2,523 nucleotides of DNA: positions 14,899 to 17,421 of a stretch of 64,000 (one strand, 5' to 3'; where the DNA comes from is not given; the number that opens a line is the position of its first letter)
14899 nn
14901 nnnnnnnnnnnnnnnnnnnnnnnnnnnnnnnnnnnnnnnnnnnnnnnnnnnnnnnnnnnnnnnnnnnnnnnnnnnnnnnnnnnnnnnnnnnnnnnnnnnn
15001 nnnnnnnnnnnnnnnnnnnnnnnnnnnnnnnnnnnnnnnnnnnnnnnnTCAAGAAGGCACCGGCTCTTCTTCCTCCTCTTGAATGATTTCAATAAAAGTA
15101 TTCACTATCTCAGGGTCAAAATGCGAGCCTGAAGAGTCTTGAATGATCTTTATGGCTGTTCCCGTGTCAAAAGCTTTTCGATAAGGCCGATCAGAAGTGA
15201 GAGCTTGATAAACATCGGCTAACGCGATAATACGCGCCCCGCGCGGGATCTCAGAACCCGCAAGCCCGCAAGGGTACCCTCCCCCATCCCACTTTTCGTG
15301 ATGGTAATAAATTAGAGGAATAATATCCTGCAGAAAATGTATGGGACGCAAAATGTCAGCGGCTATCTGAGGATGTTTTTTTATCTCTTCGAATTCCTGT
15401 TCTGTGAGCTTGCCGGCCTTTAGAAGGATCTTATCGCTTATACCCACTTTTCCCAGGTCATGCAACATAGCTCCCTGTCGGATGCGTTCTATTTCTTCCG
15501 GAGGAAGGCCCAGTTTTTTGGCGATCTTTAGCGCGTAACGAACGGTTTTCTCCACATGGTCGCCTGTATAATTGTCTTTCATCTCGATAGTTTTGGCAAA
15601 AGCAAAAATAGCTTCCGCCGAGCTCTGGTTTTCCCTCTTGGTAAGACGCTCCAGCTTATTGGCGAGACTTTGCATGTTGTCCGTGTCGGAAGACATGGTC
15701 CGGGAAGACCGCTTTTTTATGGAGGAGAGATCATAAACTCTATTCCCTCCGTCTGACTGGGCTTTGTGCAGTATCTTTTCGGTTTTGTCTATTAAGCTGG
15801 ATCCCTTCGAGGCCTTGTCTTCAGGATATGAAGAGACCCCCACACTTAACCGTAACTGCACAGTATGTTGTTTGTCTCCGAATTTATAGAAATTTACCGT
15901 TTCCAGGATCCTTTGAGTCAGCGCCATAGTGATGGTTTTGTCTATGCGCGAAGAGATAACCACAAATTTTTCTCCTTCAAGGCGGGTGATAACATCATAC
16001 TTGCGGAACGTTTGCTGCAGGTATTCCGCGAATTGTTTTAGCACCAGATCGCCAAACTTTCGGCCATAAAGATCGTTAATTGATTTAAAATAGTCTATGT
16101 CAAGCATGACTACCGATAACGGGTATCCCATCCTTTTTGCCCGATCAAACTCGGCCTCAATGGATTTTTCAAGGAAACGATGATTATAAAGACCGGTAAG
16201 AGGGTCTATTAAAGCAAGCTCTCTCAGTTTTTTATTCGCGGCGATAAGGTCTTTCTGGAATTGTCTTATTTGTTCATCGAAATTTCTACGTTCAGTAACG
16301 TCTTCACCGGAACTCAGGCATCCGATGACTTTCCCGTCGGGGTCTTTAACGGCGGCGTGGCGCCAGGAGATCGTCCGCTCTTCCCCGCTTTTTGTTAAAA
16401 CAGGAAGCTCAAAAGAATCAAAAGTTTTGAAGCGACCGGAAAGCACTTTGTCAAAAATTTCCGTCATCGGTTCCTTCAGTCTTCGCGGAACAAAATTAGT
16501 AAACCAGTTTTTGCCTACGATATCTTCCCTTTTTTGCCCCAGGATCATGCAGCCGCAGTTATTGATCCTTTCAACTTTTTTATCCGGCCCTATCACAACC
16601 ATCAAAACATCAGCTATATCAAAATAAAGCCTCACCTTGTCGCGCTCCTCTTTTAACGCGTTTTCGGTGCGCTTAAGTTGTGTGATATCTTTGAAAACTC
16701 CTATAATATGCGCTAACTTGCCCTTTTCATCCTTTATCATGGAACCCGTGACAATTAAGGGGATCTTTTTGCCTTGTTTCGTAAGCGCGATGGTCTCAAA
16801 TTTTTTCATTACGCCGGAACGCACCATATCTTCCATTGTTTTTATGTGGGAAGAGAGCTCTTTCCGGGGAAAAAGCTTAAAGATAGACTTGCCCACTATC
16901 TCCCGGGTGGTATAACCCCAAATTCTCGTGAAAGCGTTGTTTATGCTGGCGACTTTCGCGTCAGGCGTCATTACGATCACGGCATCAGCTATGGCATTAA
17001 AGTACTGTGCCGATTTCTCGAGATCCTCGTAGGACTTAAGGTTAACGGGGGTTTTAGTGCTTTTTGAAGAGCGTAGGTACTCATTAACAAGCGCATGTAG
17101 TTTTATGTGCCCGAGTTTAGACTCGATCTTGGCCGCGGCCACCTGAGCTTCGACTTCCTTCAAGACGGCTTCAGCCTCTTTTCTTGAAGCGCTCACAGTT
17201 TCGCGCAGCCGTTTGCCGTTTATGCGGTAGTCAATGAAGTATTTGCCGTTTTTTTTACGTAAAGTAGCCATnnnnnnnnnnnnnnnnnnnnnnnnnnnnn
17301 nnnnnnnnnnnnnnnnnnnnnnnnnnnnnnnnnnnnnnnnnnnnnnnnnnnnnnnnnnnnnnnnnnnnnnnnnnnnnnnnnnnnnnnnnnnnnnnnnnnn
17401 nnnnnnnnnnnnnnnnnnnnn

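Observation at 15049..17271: Integrase arm-type DNA-binding-like N-terminus fused to a PAS-GGDEF(degenerate)-HD-GYP signalling protein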

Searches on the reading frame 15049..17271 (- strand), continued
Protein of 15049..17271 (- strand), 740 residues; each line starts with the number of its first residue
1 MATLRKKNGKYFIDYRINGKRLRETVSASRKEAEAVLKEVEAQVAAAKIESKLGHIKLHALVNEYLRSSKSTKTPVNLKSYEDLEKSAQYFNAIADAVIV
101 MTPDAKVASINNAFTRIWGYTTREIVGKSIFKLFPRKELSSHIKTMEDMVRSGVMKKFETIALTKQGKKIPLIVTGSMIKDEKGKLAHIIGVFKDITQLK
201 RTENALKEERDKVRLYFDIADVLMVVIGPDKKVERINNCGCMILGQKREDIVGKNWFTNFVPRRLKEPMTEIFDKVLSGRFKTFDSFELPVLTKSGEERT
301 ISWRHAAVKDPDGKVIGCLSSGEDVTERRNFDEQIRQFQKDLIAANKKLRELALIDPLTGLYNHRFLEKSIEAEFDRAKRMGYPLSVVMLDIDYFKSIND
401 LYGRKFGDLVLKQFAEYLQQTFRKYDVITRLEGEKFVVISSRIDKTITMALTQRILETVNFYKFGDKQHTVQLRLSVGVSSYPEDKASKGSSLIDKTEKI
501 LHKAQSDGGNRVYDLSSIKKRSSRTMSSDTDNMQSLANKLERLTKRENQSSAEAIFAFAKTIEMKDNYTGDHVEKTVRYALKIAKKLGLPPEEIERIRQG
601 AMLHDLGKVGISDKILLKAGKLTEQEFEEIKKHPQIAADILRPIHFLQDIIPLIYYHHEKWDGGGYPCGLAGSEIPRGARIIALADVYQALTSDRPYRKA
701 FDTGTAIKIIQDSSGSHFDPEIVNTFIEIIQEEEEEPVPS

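Call 64: find_encoding_contigs(protein=P0153, flank=10000)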
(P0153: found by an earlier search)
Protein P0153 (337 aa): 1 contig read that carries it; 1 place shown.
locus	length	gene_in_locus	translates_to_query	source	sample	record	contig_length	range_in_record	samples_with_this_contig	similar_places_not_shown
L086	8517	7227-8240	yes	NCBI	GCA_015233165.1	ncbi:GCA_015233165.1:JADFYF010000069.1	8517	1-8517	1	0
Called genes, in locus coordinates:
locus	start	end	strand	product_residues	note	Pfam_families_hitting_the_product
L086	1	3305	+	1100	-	?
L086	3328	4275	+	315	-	PF03547:Mem_trans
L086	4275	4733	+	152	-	PF01668:SmpB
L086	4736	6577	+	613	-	PF02517:Rce1-like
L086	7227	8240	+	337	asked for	PF13102:Phage_int_SAM_5, PF00589:Phage_integrase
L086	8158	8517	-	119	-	?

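Call 73: search_protein_families(library=pfam, proteins=[L085:4419-5051:+, L085:1106-1438:-], max_evalue=0.01)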
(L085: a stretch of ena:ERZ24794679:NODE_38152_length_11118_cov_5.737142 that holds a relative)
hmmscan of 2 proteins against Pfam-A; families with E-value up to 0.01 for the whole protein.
L085:4419-5051:+ (210 aa): 0 families

L085:1106-1438:- (110 aa): 0 families

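Call 84: search_protein_families(library=pfam, proteins=[P0153, P0007], max_evalue=0.1)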
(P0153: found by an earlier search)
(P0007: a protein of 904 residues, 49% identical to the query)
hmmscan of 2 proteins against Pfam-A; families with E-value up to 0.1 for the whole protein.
P0153 (337 aa): 5 families
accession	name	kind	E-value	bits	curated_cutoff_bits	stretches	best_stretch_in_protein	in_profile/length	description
PF00589.27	Phage_integrase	-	3.4e-33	115.3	27.1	1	168-330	2-169/172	Phage integrase family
PF13102.12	Phage_int_SAM_5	-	1.5e-10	41.7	22.3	1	62-153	6-94/98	Phage integrase SAM-like domain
PF02899.23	Phage_int_SAM_1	-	0.00014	22.5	22.3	1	70-143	11-81/83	Phage integrase, N-terminal SAM-like domain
PF24624.1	Int_N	-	0.002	19.2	27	1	102-159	42-100/100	Phage integrase, N-terminal domain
PF12834.13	Phage_int_SAM_2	-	0.043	14.8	22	0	77-141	21-85/91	Phage integrase, N-terminal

P0007 (904 aa): 12 families
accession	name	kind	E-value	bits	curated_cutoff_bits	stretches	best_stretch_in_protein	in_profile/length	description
PF00990.26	GGDEF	-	1.3e-40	139.3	23.8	1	529-685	3-161/161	Diguanylate cyclase, GGDEF domain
PF13487.12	HD_5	-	1.3e-38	132.8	27.2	1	731-894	4-170/170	HD domain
PF08447.18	PAS_3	-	1.7e-24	86.3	25.6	2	410-496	3-89/89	PAS fold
PF13426.13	PAS_9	-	1.4e-22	80.3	27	2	99-198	2-102/103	PAS domain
PF01966.28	HD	-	1.9e-21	77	22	1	742-862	2-115/116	HD domain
PF00989.32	PAS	-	3.8e-15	56.3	22.6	2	90-197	3-113/113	PAS fold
PF08448.16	PAS_4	-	1.7e-08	35.1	23.1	1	94-198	1-106/110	PAS fold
PF13188.13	PAS_8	-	0.00037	20.7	21.8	1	92-128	5-42/65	PAS domain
PF13185.12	GAF_2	-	0.0011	19.6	28.6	1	228-368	2-136/136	GAF domain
PF12167.14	Arm-DNA-bind_2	-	0.024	15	22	1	2-48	2-54/65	Arm DNA-binding domain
PF03031.24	NIF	-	0.035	14.2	21.8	0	451-534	42-119/160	NLI interacting factor-like phosphatase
PF24820.1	Diguanyl_cycl_sensor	-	0.075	13.4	28.1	0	95-184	3-98/109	Diguanylate cyclase-like sensor domain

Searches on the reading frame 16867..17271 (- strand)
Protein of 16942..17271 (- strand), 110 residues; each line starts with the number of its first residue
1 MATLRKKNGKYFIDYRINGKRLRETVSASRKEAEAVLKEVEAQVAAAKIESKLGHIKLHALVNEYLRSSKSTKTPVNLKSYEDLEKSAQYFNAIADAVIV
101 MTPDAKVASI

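Call 3: search_protein_families(library=pfam, proteins=[window:16942-17271:-], max_evalue=10)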
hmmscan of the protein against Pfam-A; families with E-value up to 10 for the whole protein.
window:16942-17271:- (110 aa): 2 families
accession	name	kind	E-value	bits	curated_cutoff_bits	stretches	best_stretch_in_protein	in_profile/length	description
PF12167.14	Arm-DNA-bind_2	-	1.4e-05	25.5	22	1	4-45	4-51/65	Arm DNA-binding domain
PF14657.12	Arm-DNA-bind_4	-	0.11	12.5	22.3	1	15-45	10-43/47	Arm DNA-binding domain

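Call 4: search_protein_families(library=ncbifam, proteins=[window:16942-17271:-], max_evalue=10)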
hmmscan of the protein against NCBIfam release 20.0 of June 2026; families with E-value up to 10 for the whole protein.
window:16942-17271:- (110 aa): 1 family
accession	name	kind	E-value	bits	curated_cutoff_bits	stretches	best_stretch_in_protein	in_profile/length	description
NF003063.0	PRK03987.1-2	equivalog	0.043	13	430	1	17-107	142-232/262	translation initiation factor IF-2 subunit alpha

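Call 7: find_homologous_proteins(query=window:16999-17271:-, max_evalue=0.01)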
Query seq(91 aa): 1 candidates shared short words with the query, none scored E <= 0.01.
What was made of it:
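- Tried and rejected: A word-indexed protein search with the 91-aa N-terminus found nothing (call 7).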

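Call 14: search_solved_structures(query=window:16999-17271:-, max_evalue=10, show_alignments=3)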
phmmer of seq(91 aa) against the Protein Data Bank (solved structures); distinct sequences matched with E-value up to 10: 1.
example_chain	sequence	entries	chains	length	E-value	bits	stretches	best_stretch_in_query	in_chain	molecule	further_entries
7jh6_A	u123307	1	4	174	0.81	13.9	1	20-89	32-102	Two-domain di-Zn(II) and porphyrin-binding protein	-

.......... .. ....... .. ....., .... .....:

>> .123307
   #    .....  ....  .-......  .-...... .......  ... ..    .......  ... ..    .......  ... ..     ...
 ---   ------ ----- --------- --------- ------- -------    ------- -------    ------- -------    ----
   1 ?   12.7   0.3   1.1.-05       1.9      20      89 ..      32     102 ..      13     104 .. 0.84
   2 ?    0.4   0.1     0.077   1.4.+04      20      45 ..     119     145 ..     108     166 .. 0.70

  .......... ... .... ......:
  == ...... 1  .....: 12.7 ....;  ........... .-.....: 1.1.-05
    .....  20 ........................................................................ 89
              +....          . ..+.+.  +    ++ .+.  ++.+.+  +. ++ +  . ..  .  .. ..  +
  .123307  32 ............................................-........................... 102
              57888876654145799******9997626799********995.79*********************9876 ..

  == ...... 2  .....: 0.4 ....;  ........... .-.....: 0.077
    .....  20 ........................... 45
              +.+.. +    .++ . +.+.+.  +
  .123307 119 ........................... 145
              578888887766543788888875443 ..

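Call 16: search_protein_families(library=phrogs, proteins=[window:16942-17271:-], max_evalue=1)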
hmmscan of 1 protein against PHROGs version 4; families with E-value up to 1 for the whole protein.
window:16942-17271:- (110 aa): 2 families
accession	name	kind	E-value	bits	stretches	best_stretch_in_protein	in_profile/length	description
phrog_1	-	integration and excision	7e-08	33.2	1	4-92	117-201/611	integrase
phrog_29137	-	unknown function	0.029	15.8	1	7-58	19-69/105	-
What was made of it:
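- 17128..17271 (-): Residues 1-48: integrase arm-type (AP2-like) DNA-binding domain, three beta-strands plus a helix. PF12167 at 25.5 bits against a cut-off of 22 (call 3). phrog_1 integrase at E 7e-8 (call 16).
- Checked: PHROG integrase profile phrog_1 matches residues 4-92 at E 7e-8 (call 16).
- PHROG integrase profile, E 7e-8 over residues 4-92 (call 16).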

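Call 30: find_related_loci(query=A1, collection=metagenome_contigs, flank=6000)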
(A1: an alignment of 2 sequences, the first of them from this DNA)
Query A1 (135 aa) in metagenome_contigs; peptide patterns used: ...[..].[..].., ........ (x = any residue, [..] = any of these).
178 stretches matched a pattern; 3 encode a relative of the query (tblastn E <= 1e-3); 3 distinct loci.
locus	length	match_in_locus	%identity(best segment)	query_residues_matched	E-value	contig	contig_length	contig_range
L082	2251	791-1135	31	6-113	1e-14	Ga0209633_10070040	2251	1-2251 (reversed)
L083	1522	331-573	37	1-73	2e-9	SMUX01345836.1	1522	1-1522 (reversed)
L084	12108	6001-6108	42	9-44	8e-7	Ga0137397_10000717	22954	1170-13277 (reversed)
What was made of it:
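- Tried and rejected: The metagenome scan gave only three integrases (call 30).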

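Call 34: find_homologous_proteins(query=A1, max_evalue=0.001)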
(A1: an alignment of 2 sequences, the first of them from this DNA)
Query A1 (2 sequences) (135 aa, profile of the alignment): 1 proteins with E <= 0.001 among 333 candidates.
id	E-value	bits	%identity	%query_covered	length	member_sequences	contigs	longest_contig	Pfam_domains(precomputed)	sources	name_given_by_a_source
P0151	1.3e-10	60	37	56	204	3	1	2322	PF13102.13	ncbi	ncbi:MAG: phage integrase SAM-like domain-containing protein, partial [Candidatus Omnitrophota bacte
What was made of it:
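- Tried and rejected: With a two-sequence profile it found only one Omnitrophota integrase (call 34).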

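Call 65: find_encoding_contigs(protein=P0151, flank=10000)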
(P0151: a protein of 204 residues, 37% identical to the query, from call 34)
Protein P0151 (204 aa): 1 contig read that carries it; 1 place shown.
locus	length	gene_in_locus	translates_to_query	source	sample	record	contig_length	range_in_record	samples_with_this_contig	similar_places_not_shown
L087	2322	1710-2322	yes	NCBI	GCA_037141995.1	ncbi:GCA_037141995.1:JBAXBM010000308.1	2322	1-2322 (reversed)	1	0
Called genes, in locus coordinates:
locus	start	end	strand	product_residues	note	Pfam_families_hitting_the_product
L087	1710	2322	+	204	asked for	PF13102:Phage_int_SAM_5 (weak)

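Call 84: search_protein_families(library=pfam, proteins=[P0153, L082:779-1801:+], max_evalue=0.1)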
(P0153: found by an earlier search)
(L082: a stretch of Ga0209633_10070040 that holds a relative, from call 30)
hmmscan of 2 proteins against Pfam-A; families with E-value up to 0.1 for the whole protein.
P0153 (337 aa): 5 families
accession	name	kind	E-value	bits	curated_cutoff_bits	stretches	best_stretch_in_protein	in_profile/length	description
PF00589.27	Phage_integrase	-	3.4e-33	115.3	27.1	1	168-330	2-169/172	Phage integrase family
PF13102.12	Phage_int_SAM_5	-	1.5e-10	41.7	22.3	1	62-153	6-94/98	Phage integrase SAM-like domain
PF02899.23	Phage_int_SAM_1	-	0.00014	22.5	22.3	1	70-143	11-81/83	Phage integrase, N-terminal SAM-like domain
PF24624.1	Int_N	-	0.002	19.2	27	1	102-159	42-100/100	Phage integrase, N-terminal domain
PF12834.13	Phage_int_SAM_2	-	0.043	14.8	22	0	77-141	21-85/91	Phage integrase, N-terminal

L082:779-1801:+ (340 aa): 8 families
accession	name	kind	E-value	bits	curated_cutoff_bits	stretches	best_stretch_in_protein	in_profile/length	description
PF00589.27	Phage_integrase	-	1.3e-25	90.6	27.1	1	166-330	2-172/172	Phage integrase family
PF13102.12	Phage_int_SAM_5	-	4.8e-15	56.1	22.3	1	56-150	1-93/98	Phage integrase SAM-like domain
PF24624.1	Int_N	-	6.6e-06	27.2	27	1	99-157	41-100/100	Phage integrase, N-terminal domain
PF02899.23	Phage_int_SAM_1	-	0.0058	17.3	22.3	1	68-133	10-73/83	Phage integrase, N-terminal SAM-like domain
PF12834.13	Phage_int_SAM_2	-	0.017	16.1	22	0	73-138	18-84/91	Phage integrase, N-terminal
PF14659.12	Phage_int_SAM_3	-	0.047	14.4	22.6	0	58-108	3-53/58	Phage integrase, N-terminal SAM-like domain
PF11917.13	DUF3435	-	0.048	13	25.8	0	226-320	137-231/418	Protein of unknown function (DUF3435)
PF14657.12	Arm-DNA-bind_4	-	0.087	12.9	22.3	0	13-46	9-45/47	Arm DNA-binding domain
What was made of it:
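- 17026..17127 (-): Residues 49-82: helical linker plus the first helix of an integrase core-binding (SAM-like) domain. Homology to integrases ends near residue 82. In those integrases Phage_int_SAM_5 begins at residues 56-62 (call 84).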
